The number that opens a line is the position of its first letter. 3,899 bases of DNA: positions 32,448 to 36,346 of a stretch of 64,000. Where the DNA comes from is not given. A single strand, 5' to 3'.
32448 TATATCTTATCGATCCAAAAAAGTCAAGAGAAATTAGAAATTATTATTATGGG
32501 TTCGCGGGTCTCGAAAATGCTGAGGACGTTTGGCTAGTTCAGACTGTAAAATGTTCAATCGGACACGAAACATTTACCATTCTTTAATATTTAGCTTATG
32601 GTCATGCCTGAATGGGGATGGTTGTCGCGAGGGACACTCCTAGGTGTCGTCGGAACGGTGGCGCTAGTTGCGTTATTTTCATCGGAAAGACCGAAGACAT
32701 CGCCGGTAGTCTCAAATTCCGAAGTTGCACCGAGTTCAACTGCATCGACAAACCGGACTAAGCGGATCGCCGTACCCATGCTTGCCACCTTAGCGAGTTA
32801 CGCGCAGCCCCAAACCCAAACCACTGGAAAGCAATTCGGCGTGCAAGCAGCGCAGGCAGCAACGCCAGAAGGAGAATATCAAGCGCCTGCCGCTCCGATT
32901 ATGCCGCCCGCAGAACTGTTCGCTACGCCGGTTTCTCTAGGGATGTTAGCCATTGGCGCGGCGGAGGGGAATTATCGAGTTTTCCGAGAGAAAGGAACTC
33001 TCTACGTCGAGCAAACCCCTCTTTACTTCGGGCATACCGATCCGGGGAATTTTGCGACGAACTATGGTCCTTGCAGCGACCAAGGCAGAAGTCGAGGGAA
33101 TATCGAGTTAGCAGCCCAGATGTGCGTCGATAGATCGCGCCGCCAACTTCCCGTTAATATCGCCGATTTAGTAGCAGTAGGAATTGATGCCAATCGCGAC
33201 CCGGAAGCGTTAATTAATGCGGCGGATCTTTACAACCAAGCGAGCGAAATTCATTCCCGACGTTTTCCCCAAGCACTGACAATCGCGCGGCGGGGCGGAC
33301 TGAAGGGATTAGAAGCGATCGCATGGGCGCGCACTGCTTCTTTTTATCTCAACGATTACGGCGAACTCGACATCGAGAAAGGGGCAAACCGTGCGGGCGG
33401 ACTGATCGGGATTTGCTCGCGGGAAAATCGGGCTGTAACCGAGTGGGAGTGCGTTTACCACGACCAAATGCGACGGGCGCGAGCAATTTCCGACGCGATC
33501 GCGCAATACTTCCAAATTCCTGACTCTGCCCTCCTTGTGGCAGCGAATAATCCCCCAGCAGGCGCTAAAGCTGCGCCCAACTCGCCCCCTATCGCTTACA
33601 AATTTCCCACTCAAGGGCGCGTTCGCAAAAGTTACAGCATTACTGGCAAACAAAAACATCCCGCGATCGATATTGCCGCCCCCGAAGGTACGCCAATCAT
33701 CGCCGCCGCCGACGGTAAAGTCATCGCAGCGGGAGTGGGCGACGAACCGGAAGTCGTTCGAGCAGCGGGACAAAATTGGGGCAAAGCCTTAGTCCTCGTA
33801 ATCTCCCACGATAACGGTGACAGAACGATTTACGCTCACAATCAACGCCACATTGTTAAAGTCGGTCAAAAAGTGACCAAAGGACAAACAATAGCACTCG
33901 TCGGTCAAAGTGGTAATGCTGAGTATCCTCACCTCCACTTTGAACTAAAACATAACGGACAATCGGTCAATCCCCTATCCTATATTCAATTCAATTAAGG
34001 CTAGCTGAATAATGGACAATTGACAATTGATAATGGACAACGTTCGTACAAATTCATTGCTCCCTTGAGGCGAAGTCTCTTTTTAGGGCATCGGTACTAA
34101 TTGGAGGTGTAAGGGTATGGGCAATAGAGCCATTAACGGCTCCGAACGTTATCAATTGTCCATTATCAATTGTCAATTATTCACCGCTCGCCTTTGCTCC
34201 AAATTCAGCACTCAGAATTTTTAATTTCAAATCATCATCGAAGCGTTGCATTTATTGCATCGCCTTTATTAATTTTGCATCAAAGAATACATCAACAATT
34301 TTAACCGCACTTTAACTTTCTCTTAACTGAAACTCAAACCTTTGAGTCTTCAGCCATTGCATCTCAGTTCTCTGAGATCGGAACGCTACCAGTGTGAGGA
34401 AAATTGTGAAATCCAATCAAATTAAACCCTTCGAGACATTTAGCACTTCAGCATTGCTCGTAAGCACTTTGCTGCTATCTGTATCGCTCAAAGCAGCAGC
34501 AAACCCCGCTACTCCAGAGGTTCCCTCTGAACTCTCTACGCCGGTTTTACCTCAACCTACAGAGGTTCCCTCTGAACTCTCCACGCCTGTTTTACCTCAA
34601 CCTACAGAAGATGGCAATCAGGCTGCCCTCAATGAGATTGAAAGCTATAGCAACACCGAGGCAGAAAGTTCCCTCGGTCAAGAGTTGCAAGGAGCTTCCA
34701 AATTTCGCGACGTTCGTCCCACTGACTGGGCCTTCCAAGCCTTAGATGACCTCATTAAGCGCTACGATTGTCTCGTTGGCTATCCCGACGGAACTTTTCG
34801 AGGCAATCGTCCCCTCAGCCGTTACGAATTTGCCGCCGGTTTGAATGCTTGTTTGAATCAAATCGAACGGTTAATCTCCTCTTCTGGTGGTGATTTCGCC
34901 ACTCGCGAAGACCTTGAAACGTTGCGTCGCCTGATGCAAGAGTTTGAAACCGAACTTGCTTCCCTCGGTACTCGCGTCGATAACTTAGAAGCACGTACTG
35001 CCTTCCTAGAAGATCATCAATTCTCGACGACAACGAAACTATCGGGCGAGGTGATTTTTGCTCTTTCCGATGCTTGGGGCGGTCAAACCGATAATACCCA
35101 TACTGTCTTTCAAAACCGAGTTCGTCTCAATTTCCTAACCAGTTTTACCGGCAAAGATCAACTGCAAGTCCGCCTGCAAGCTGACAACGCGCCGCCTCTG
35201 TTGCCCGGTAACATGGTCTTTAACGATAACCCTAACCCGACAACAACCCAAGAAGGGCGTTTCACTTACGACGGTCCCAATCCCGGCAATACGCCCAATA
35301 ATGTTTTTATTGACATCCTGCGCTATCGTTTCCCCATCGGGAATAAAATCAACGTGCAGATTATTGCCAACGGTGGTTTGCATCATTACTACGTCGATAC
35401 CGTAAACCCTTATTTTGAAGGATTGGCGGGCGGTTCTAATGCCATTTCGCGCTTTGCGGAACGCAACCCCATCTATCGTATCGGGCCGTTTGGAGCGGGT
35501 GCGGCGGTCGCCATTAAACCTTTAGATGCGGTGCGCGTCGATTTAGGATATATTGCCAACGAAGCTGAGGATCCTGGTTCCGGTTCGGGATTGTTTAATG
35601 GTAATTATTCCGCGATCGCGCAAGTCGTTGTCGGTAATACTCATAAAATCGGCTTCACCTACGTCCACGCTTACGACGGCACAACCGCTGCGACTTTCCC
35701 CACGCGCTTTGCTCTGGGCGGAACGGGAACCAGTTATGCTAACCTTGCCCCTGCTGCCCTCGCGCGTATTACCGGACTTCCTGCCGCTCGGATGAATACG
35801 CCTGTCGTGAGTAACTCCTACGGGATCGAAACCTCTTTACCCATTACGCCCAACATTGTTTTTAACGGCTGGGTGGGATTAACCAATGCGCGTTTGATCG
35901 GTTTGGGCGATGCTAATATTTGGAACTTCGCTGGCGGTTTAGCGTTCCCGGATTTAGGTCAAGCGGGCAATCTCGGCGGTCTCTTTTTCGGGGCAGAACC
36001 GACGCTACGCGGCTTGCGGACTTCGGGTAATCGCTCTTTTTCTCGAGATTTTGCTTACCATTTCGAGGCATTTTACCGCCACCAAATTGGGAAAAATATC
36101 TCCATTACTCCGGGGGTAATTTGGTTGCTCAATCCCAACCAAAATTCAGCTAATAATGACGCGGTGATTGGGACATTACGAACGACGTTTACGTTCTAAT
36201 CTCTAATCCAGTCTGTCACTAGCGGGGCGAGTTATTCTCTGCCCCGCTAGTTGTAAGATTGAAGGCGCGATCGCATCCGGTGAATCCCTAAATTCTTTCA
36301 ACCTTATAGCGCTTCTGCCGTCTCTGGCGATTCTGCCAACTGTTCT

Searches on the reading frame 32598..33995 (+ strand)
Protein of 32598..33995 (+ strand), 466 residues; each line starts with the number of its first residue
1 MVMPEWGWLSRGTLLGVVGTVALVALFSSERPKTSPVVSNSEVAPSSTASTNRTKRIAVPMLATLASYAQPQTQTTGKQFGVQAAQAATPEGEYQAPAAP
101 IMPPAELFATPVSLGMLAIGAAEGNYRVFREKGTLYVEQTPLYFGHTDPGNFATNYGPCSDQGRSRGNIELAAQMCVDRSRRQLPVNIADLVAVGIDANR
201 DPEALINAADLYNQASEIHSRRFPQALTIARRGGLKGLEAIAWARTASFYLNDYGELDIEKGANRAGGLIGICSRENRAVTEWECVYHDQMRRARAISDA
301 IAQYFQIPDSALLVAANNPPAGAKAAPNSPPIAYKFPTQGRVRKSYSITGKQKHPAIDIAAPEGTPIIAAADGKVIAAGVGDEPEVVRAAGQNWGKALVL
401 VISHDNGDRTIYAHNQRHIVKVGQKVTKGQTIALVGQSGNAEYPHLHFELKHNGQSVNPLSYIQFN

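Call 9: search_protein_families(library=pfam, proteins=[window:32598-33995:+], max_evalue=0.00001)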
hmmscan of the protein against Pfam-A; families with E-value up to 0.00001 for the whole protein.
window:32598-33995:+ (466 aa): 1 family
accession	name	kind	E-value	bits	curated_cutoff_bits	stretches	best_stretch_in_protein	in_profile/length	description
PF01551.29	Peptidase_M23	-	1.1e-27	96.5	28.7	1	353-459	2-96/96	Peptidase family M23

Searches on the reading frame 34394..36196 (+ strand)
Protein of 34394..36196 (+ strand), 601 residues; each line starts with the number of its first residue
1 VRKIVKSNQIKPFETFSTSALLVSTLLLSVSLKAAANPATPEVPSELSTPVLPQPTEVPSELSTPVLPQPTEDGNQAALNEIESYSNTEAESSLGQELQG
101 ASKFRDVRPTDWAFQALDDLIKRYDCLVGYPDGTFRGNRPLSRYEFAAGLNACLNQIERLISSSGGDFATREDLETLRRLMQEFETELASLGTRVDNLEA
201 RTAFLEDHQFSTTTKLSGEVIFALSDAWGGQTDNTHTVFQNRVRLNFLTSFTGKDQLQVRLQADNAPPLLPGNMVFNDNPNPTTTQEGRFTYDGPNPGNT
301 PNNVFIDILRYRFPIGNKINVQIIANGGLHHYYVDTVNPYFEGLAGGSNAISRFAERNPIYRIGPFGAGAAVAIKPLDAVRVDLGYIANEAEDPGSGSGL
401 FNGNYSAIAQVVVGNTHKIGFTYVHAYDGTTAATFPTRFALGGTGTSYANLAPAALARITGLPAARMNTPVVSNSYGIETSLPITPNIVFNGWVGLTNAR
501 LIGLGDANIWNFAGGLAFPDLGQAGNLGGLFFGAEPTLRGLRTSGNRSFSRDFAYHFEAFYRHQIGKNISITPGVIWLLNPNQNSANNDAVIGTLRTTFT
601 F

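Call 105: search_protein_families(library=pfam, proteins=[window:34394-36196:+], max_evalue=0.00001)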
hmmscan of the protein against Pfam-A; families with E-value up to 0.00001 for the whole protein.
window:34394-36196:+ (601 aa): 2 families
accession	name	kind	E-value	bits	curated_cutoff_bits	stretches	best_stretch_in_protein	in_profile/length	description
PF04966.18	OprB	-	2.1e-47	162.7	22.9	1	171-601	1-372/372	Carbohydrate-selective porin, OprB family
PF00395.25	SLH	-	1.5e-07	31.7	20.8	1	103-147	1-44/44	S-layer homology domain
